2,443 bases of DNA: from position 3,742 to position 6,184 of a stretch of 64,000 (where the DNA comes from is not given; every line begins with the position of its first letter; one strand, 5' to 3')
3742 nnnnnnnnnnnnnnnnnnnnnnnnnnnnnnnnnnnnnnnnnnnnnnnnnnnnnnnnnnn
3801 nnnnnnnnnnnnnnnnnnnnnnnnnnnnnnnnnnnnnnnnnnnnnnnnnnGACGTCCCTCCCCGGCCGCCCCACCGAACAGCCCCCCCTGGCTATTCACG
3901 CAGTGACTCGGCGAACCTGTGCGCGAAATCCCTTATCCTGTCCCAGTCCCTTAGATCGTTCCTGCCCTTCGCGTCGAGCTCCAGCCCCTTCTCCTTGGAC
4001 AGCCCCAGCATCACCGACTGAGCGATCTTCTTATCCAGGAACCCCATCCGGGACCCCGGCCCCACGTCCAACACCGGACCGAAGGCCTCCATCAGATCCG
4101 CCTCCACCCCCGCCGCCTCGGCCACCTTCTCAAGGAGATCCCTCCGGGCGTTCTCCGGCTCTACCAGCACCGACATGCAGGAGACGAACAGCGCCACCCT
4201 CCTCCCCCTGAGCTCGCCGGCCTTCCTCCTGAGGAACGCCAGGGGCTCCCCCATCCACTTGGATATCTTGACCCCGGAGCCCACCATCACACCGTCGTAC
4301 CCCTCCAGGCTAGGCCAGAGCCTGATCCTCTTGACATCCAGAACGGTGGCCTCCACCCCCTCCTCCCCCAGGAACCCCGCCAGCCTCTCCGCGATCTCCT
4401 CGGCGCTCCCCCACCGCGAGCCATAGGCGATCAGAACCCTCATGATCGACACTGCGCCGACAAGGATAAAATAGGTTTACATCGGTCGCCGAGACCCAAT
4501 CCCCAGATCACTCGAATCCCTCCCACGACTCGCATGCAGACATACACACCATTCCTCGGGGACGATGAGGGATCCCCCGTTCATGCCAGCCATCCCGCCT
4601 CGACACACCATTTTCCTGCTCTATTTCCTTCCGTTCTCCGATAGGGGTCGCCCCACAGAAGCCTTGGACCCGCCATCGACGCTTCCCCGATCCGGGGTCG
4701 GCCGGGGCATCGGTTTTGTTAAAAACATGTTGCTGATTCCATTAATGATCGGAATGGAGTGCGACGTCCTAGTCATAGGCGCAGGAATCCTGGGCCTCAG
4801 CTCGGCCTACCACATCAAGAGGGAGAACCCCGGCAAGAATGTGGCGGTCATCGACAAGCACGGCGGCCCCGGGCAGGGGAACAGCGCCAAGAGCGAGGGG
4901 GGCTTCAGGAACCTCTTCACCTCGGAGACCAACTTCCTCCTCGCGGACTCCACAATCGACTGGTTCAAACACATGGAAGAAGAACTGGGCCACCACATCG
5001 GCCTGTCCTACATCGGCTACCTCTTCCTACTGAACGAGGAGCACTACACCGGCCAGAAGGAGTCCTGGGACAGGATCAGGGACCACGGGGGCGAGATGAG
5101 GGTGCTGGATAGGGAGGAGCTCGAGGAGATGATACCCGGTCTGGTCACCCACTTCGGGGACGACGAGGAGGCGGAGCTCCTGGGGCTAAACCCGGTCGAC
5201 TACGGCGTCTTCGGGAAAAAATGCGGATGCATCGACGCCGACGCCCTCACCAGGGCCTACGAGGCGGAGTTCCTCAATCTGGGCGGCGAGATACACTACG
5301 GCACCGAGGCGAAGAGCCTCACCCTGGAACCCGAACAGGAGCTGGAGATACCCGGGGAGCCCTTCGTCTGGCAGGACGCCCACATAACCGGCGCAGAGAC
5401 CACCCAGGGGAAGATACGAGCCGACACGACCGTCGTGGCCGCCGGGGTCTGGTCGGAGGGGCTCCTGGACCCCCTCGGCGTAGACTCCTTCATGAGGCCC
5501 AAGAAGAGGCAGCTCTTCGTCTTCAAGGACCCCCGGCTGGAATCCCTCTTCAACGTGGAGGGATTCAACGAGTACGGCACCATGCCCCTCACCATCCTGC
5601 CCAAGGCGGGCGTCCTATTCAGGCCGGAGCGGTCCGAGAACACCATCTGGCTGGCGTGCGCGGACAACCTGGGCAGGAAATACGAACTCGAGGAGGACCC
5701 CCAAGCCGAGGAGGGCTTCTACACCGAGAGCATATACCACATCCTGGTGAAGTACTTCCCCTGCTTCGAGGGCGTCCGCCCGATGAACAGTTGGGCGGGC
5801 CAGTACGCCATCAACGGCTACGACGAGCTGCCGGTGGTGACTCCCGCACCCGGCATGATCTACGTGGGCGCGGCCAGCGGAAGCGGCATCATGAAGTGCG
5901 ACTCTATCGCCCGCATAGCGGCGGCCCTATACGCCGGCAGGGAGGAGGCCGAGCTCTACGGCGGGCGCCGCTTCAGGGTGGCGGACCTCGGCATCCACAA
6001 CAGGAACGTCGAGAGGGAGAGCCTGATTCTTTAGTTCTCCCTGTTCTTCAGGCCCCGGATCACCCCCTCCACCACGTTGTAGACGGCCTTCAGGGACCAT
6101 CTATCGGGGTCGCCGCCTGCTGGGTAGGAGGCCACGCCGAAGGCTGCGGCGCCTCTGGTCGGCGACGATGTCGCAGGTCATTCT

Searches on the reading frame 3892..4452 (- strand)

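Call 45: search_protein_families(library=pfam, proteins=[window:3892-4452:-], max_evalue=0.001)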
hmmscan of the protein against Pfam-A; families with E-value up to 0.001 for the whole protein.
window:3892-4452:- (186 aa): 2 families
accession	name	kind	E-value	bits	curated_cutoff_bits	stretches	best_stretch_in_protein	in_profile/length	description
PF12724.12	Flavodoxin_5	-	7.3e-16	59.2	27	1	7-151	1-138/145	Flavodoxin domain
PF00258.30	Flavodoxin_1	-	6.8e-06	26.7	25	1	8-58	1-52/143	Flavodoxin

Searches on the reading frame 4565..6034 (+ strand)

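Call 45: search_protein_families(library=pfam, proteins=[window:4565-6034:+], max_evalue=0.001)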
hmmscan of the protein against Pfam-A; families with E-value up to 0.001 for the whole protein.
window:4565-6034:+ (489 aa): 4 families
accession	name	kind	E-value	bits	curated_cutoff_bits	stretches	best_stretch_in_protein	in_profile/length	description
PF01266.30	DAO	-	1.3e-50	173.4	27.9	1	67-455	1-353/353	FAD dependent oxidoreductase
PF00890.30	FAD_binding_2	-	8.4e-07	28.9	20.4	1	67-141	1-71/414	FAD binding domain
PF13450.12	NAD_binding_8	-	1.9e-06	28.5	21.9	1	70-106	1-36/68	NAD(P)-binding Rossmann-like domain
PF01946.23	Thi4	-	5.8e-06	26.2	26.2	1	64-107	16-58/235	Thi4 family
